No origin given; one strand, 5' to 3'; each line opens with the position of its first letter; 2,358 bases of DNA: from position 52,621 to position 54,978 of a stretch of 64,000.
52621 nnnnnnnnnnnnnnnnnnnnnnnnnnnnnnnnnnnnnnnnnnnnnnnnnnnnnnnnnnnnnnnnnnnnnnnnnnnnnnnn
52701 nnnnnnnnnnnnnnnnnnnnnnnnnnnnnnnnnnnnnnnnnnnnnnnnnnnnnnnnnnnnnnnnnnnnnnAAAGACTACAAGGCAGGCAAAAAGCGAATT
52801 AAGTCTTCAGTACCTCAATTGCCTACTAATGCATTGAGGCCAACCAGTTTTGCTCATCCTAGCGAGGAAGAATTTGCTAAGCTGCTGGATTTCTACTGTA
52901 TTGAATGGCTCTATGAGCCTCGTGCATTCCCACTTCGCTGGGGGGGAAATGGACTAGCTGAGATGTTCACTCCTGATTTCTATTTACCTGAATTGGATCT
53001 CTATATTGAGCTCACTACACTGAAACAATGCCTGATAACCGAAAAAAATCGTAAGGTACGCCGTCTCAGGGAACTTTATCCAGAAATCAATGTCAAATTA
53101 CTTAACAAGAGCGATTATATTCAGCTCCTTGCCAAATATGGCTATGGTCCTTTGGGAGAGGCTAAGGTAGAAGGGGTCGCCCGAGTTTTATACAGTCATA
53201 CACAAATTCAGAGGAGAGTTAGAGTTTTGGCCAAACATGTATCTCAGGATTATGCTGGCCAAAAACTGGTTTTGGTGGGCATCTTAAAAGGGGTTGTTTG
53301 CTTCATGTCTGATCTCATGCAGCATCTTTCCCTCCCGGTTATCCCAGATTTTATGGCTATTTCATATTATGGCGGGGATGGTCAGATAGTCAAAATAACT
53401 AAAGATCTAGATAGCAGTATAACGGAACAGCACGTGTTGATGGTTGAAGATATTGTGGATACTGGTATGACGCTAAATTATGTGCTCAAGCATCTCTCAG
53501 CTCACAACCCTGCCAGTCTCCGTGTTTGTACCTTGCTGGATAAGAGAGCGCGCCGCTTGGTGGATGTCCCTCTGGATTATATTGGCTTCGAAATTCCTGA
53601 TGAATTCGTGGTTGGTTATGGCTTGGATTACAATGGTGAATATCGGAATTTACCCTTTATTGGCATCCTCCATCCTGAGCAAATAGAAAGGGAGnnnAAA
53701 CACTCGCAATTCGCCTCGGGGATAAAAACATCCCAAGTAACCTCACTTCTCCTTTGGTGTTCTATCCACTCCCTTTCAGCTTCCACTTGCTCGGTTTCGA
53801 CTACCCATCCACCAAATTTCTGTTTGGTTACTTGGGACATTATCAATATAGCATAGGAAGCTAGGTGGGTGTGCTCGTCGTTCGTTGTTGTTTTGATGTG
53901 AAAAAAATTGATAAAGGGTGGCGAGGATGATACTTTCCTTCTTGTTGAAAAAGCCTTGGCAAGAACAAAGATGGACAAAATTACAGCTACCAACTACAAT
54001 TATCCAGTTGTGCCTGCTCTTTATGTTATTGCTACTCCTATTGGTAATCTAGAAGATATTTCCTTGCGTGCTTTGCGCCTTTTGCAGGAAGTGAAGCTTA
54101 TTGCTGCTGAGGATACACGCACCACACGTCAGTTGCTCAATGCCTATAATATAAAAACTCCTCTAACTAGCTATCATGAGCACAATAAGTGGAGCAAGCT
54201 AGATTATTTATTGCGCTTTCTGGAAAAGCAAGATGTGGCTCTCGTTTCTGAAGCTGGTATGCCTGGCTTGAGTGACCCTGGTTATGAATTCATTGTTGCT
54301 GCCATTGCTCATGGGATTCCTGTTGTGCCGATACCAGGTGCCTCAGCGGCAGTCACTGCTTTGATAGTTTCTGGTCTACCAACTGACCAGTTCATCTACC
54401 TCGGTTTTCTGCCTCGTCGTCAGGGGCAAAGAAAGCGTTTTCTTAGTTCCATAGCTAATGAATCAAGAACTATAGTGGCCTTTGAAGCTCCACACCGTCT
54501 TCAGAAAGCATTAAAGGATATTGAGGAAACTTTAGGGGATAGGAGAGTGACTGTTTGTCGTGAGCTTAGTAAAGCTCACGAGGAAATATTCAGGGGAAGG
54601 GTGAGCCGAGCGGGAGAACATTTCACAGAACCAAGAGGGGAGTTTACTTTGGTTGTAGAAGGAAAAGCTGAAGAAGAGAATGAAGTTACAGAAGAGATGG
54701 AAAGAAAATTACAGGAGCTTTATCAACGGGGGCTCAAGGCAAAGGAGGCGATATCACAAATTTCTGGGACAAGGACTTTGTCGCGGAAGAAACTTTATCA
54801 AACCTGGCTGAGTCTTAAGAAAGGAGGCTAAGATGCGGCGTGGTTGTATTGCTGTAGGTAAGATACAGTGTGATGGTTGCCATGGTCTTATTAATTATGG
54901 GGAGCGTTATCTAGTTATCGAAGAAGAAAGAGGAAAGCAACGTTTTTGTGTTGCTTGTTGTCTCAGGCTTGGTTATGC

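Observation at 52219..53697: HPRT fused to an N-terminal GAF domain and an unassigned about 100-aa middle domain, directly downstream of nrdR-nrdJ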

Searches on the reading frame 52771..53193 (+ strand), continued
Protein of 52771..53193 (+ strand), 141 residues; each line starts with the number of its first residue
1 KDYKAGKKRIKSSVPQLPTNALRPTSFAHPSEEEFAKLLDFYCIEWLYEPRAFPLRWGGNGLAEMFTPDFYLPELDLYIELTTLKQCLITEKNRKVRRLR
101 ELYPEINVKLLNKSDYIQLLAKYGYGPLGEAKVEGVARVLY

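Call 77: search_protein_families(library=pfam, proteins=[L054:5599-6903:+, L051:5656-6942:+, L062:5692-6942:+, L061:5680-6894:+, L071:5746-6879:+, L072:5230-6855:+, L076:5194-6858:+, L068:5401-6864:+, L037:5047-6900:+, L047:5440-6885:+], max_evalue=0.01)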
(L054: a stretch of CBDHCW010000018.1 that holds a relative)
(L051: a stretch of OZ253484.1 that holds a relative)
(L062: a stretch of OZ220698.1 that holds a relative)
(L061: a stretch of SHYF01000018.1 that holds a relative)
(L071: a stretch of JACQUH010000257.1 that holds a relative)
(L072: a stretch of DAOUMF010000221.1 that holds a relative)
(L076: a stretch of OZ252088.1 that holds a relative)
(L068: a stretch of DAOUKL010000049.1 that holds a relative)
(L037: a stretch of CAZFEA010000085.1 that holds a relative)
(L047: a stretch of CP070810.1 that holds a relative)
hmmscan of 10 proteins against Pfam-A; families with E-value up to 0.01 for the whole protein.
L054:5599-6903:+ (435 aa): 1 family
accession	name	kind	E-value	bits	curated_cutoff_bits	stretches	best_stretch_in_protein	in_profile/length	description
PF00156.33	Pribosyltran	-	1.3e-25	90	26.3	1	251-400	8-157/158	Phosphoribosyl transferase domain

L051:5656-6942:+ (429 aa): 1 family
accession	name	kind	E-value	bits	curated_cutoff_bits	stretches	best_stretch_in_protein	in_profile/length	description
PF00156.33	Pribosyltran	-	3.3e-26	91.9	26.3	1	231-381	7-157/158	Phosphoribosyl transferase domain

L062:5692-6942:+ (417 aa): 1 family
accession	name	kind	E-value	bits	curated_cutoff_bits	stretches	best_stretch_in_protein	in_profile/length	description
PF00156.33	Pribosyltran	-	6.2e-27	94.3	26.3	1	218-369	6-157/158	Phosphoribosyl transferase domain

L061:5680-6894:+ (405 aa): 1 family
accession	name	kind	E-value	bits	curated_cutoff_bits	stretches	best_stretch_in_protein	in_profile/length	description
PF00156.33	Pribosyltran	-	2.1e-23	82.8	26.3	1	227-373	9-157/158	Phosphoribosyl transferase domain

L071:5746-6879:+ (378 aa): 1 family
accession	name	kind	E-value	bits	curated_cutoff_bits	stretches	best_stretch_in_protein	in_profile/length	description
PF00156.33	Pribosyltran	-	1.3e-25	90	26.3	1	206-354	6-157/158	Phosphoribosyl transferase domain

L072:5230-6855:+ (542 aa): 3 families
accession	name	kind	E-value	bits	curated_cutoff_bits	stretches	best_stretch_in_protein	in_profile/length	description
PF00156.33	Pribosyltran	-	1.2e-26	93.3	26.3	1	379-523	10-157/158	Phosphoribosyl transferase domain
PF14681.12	UPRTase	-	0.0053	16.7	27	1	396-481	63-146/206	Uracil phosphoribosyltransferase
PF05367.17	Phage_endo_I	-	0.0058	16.7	29.1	1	268-345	22-93/149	Phage endonuclease I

L076:5194-6858:+ (555 aa): 1 family
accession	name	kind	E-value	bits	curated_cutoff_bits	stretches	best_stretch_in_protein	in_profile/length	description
PF00156.33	Pribosyltran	-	4.5e-26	91.5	26.3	1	388-531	9-157/158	Phosphoribosyl transferase domain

L068:5401-6864:+ (488 aa): 1 family
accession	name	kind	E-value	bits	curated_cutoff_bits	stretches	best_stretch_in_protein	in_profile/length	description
PF00156.33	Pribosyltran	-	1.1e-24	87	26.3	1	320-463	10-156/158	Phosphoribosyl transferase domain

L037:5047-6900:+ (618 aa): 5 families
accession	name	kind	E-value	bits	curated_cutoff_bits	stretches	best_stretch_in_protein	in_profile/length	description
PF00156.33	Pribosyltran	-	8.3e-22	77.6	26.3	1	437-585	6-158/158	Phosphoribosyl transferase domain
PF01590.32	GAF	-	2.6e-11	44.6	22.4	1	147-278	3-130/133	GAF domain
PF13185.12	GAF_2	-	2.6e-10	41.1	28.6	1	145-278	3-132/136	GAF domain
PF13492.12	GAF_3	-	9.1e-07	29.8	27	1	148-283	4-129/129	GAF domain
PF05367.17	Phage_endo_I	-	0.0016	18.5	29.1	1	319-415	11-101/149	Phage endonuclease I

L047:5440-6885:+ (482 aa): 4 families
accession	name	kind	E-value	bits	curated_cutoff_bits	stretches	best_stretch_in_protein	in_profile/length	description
PF00156.33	Pribosyltran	-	1.1e-25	90.3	26.3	1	309-454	9-158/158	Phosphoribosyl transferase domain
PF13185.12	GAF_2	-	4.9e-16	59.6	28.6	1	24-160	6-136/136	GAF domain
PF01590.32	GAF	-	4.9e-13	50.2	22.4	1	26-159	2-133/133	GAF domain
PF13492.12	GAF_3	-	1.1e-07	32.8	27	1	26-159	2-127/129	GAF domain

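Call 84: search_protein_families(library=pfam, proteins=[P0306, P0307, P0290, P0294, P0339, P0351, P0354, P0270, P0381, P0276], max_evalue=0.001)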
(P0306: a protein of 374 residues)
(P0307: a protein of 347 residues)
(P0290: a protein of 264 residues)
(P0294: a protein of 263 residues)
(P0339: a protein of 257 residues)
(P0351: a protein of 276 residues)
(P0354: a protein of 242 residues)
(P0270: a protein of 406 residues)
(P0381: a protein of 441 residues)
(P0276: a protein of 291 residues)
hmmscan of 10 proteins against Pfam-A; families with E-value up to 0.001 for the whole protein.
P0306 (374 aa): 0 families

P0307 (347 aa): 0 families

P0290 (264 aa): 0 families

P0294 (263 aa): 0 families

P0339 (257 aa): 0 families

P0351 (276 aa): 0 families

P0354 (242 aa): 2 families
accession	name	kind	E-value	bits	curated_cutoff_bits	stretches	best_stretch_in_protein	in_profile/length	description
PF12146.15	Hydrolase_4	-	1.8e-15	57.4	27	1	187-241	2-56/239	Serine aminopeptidase, S33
PF00561.26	Abhydrolase_1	-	0.00029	21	25.8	1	191-236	2-47/245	alpha/beta hydrolase fold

P0270 (406 aa): 1 family
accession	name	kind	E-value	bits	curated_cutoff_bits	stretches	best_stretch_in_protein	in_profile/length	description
PF13189.12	Cytidylate_kin2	-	1e-34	120.7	28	1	3-167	1-175/176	Cytidylate kinase-like family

P0381 (441 aa): 2 families
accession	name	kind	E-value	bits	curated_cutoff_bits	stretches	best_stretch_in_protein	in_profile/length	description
PF08002.16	DUF1697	-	3.8e-34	118.5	24.4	1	303-424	3-123/137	Protein of unknown function (DUF1697)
PF00156.33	Pribosyltran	-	9.5e-16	57.9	26.3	1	120-213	12-107/158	Phosphoribosyl transferase domain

P0276 (291 aa): 0 families

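Call 85: find_encoding_contigs(protein=P0242, flank=3000, max_places=1)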
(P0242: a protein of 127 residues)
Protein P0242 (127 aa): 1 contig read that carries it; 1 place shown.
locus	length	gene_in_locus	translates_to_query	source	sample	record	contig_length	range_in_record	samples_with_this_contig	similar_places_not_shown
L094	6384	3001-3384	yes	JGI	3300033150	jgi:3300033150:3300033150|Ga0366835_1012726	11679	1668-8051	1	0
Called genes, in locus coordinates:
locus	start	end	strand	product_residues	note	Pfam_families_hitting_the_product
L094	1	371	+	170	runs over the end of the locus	PF03205:MobB, PF13191:AAA_16 (weak)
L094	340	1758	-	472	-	PF01098:FTSW_RODA_SPOVE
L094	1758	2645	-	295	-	PF01048:PNP_UDP_1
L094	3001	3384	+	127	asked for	-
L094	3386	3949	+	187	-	PF00156:Pribosyltran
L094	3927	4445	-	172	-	PF01871:AMMECR1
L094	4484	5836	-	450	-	-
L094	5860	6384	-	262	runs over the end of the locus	PF00902:TatC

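Call 86: find_encoding_contigs(protein=P0306, flank=3000, max_places=1)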
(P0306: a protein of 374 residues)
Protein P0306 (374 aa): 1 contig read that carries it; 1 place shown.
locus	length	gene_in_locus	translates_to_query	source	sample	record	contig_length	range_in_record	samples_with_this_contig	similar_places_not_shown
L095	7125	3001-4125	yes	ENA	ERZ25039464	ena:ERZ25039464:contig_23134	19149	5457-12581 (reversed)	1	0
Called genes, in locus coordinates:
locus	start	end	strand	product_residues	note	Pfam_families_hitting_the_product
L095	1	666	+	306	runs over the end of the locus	PF00534:Glycos_transf_1, PF13692:Glyco_trans_1_4, PF20706:GT4-conflict (weak)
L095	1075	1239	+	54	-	-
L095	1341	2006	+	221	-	PF00534:Glycos_transf_1, PF13692:Glyco_trans_1_4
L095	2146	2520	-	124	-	PF00534:Glycos_transf_1 (weak), PF13692:Glyco_trans_1_4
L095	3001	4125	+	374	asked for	-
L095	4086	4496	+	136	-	-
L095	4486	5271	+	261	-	PF00072:Response_reg, PF08281:Sigma70_r4_2 (weak), PF00196:GerE, PF04545:Sigma70_r4 (weak), PF13384:HTH_23 (faint)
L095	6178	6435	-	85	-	-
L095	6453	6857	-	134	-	-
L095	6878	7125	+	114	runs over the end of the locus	-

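Call 87: find_encoding_contigs(protein=P0211, flank=3000, max_places=1)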
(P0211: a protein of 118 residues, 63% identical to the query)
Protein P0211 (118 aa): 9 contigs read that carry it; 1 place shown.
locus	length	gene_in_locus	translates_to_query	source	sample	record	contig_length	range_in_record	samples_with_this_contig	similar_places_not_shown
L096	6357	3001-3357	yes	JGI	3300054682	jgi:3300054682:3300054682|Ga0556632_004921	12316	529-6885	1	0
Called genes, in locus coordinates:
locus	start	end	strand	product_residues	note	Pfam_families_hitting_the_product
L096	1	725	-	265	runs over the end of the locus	PF00005:ABC_tran, PF02463:SMC_N, PF13191:AAA_16 (weak), PF13304:AAA_21 (faint)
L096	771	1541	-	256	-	PF01975:SurE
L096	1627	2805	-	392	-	PF00514:Arm (faint), PF01602:Adaptin_N (faint), PF02985:HEAT (faint), PF13513:HEAT_EZ (faint), PF13646:HEAT_2, PF03130:HEAT_PBS (faint), PF12717:Cnd1 (faint), PF13646:HEAT_2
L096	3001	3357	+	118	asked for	-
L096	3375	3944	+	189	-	PF00156:Pribosyltran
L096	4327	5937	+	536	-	PF00496:SBP_bac_5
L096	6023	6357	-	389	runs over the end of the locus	PF01321:Creatinase_N, PF00557:Peptidase_M24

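Call 91: fold_search(model_id=the predicted structure, library=viral)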
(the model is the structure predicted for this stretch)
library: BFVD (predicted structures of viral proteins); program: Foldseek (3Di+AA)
matches with E <= 10: 873; with E <= 0.001: 70
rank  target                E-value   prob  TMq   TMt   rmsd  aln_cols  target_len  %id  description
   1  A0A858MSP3            8.1e-07  1.00  0.61  0.31   3.7       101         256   28  (no name in the UniProt tables at hand)
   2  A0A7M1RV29            1.1e-06  1.00  0.55  0.47   4.7       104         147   21  DUF559 domain-containing protein [uncultured phage cr106_1]
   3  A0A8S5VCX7            1.7e-06  1.00  0.62  0.26   5.9       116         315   27  Endonuclease I [Siphoviridae sp. ctDXu9]
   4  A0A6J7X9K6            2.2e-06  1.00  0.65  0.28   4.1       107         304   23  Zinc finger C2H2-type [uncultured Caudovirales phage]
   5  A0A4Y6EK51            2.2e-06  1.00  0.55  0.30   3.9        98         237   30  (no name in the UniProt tables at hand)
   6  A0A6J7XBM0            1.2e-05  1.00  0.60  0.30   6.1       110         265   22  C2H2-type domain-containing protein [uncultured Caudovirales phage]
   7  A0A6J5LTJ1            1.3e-05  1.00  0.61  0.27   3.8       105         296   21  Uncharacterized protein [uncultured Caudovirales phage]
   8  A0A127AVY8            1.3e-05  1.00  0.57  0.25   5.5       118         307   17  Holliday junction resolvase [Bacillus phage SP-15]
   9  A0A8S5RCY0            1.3e-05  1.00  0.51  0.43   4.5       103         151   16  Endonuclease [virus sp. ctPYc18]
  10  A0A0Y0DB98            1.8e-05  1.00  0.51  0.22   5.9       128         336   20  Homing endonuclease [Bacillus phage Eldridge]
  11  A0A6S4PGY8            2.0e-05  1.00  0.58  0.41   7.9       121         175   18  Endonuclease [uncultured phage_MedDCM-OCT-S39-C11]
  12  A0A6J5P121            2.1e-05  1.00  0.57  0.39   6.2       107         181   25  Endonuclease I [uncultured Caudovirales phage]
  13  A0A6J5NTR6            2.2e-05  1.00  0.57  0.45   6.5       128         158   20  Endonuclease I [uncultured Caudovirales phage]
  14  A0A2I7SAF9            2.9e-05  1.00  0.57  0.25   5.0       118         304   19  (no name in the UniProt tables at hand)
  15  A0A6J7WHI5            4.1e-05  1.00  0.50  0.24   4.5       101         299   19  DUF559 domain-containing protein [uncultured Caudovirales phage]
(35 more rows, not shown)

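Call 95: search_protein_families(library=padloc, proteins=[window:52831-53172:+, P0255], max_evalue=0.01)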
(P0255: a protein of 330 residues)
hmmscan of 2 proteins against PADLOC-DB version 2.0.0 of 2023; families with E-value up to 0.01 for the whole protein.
window:52831-53172:+ (114 aa): 2 families
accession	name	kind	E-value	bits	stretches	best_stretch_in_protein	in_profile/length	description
PDLC05067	PDC-S69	-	0.00029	18.6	1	43-92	217-264/289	-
PDLC01150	HEAT_CxxC_PDDEXK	-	0.0037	14.6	1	46-64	224-242/288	HEAT_CxxC_PD-DEXK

P0255 (330 aa): 2 families
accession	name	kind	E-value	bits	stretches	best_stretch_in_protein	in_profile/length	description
PDLC02905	pVip-kinase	-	0.00061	17.1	1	85-201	73-184/474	Viperin-kinase fusion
PDLC05067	PDC-S69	-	0.00068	17.4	1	256-310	211-263/289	-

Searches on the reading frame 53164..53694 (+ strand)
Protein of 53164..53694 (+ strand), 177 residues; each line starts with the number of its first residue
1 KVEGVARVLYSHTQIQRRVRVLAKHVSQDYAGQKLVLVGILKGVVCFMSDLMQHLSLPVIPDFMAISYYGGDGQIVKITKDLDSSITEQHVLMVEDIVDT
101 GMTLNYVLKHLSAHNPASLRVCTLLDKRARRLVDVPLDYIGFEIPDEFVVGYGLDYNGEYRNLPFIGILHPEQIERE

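Call 25: search_solved_structures(query=window:53164-53694:+, max_evalue=1e-20, show_alignments=2)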
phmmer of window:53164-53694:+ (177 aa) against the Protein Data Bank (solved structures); distinct sequences matched with E-value up to 1e-20: 46.
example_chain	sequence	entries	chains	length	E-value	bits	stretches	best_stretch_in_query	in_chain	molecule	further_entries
1r3u_A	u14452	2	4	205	6e-52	179.1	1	3-173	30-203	Hypoxanthine-guanine phosphoribosyltransferase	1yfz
2geb_A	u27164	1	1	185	8.1e-52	178.7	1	3-173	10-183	Hypoxanthine-guanine phosphoribosyltransferase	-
3o7m_A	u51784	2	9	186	1.9e-46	161.2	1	8-171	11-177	Hypoxanthine phosphoribosyltransferase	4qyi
3ohp_A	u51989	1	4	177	4.3e-45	156.8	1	6-171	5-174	Hypoxanthine phosphoribosyltransferase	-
4pfq_A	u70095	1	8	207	1.2e-44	155.4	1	5-170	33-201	Hypoxanthine phosphoribosyltransferase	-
4lyy_A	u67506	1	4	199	2.7e-44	154.3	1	7-170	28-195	Hypoxanthine phosphoribosyltransferase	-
1hgx_A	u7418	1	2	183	3.8e-44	153.8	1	4-170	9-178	HYPOXANTHINE-GUANINE-XANTHINE PHOSPHORIBOSYLTRANSFERASE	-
6d9q_A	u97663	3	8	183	8.7e-44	152.6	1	5-172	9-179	Hypoxanthine phosphoribosyltransferase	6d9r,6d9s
3h83_A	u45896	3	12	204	1.3e-43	152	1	5-172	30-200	Hypoxanthine phosphoribosyltransferase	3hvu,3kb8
1j7j_A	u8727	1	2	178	1.7e-43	151.6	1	7-168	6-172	hypoxanthine phosphoribosyltransferase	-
4rqa_A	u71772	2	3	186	2.9e-42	147.6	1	7-173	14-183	Hypoxanthine phosphoribosyltransferase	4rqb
5knr_A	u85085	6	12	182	3e-42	147.6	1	7-168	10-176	Hypoxanthine-guanine phosphoribosyltransferase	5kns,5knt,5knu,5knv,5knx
8cag_A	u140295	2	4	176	3.2e-42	147.5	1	7-167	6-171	Hypoxanthine phosphoribosyltransferase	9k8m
1g9s_A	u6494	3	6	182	7.1e-42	146.4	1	7-168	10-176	HYPOXANTHINE PHOSPHORIBOSYLTRANSFERASE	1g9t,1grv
4rht_A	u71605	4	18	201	8e-42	146.2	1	6-172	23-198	Hypoxanthine-guanine phosphoribosyltransferase Hpt | Hypoxanthine-guanine phosphoribosyltransferase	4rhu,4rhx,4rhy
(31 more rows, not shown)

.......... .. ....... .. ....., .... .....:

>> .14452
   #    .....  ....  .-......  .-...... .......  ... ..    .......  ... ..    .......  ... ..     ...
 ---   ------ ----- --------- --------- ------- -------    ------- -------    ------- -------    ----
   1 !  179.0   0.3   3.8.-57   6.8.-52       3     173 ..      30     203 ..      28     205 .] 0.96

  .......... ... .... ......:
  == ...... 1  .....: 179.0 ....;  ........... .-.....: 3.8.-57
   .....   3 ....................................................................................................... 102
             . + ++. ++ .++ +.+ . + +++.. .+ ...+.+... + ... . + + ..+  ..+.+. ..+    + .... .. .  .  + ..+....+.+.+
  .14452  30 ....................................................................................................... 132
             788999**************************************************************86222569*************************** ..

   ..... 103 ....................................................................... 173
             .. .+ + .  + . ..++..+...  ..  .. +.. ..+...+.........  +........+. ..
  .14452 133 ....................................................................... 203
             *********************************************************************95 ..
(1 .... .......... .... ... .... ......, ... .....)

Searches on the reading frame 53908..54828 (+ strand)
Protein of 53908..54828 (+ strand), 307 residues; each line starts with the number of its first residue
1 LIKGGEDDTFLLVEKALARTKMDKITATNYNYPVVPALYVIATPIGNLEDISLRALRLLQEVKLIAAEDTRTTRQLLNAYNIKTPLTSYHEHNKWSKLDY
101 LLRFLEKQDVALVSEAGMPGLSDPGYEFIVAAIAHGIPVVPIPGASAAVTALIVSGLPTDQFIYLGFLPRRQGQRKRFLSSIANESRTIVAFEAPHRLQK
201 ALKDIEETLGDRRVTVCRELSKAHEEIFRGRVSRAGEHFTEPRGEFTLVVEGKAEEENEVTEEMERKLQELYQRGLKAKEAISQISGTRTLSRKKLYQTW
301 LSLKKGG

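Call 92: search_protein_families(library=ncbifam, proteins=[window:53908-54828:+], max_evalue=1e-10)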
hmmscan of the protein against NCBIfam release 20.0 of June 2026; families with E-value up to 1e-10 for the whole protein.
window:53908-54828:+ (307 aa): 2 families
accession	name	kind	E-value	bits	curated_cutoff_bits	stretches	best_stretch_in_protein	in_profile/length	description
TIGR00096.1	TIGR00096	equivalog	3.6e-82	275.9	167.9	1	38-301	2-272/275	16S rRNA (cytidine(1402)-2'-O)-methyltransferase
NF011570.0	PRK14994.1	equivalog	8.5e-62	209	502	1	37-301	13-282/287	16S rRNA (cytidine(1402)-2'-O)-methyltransferase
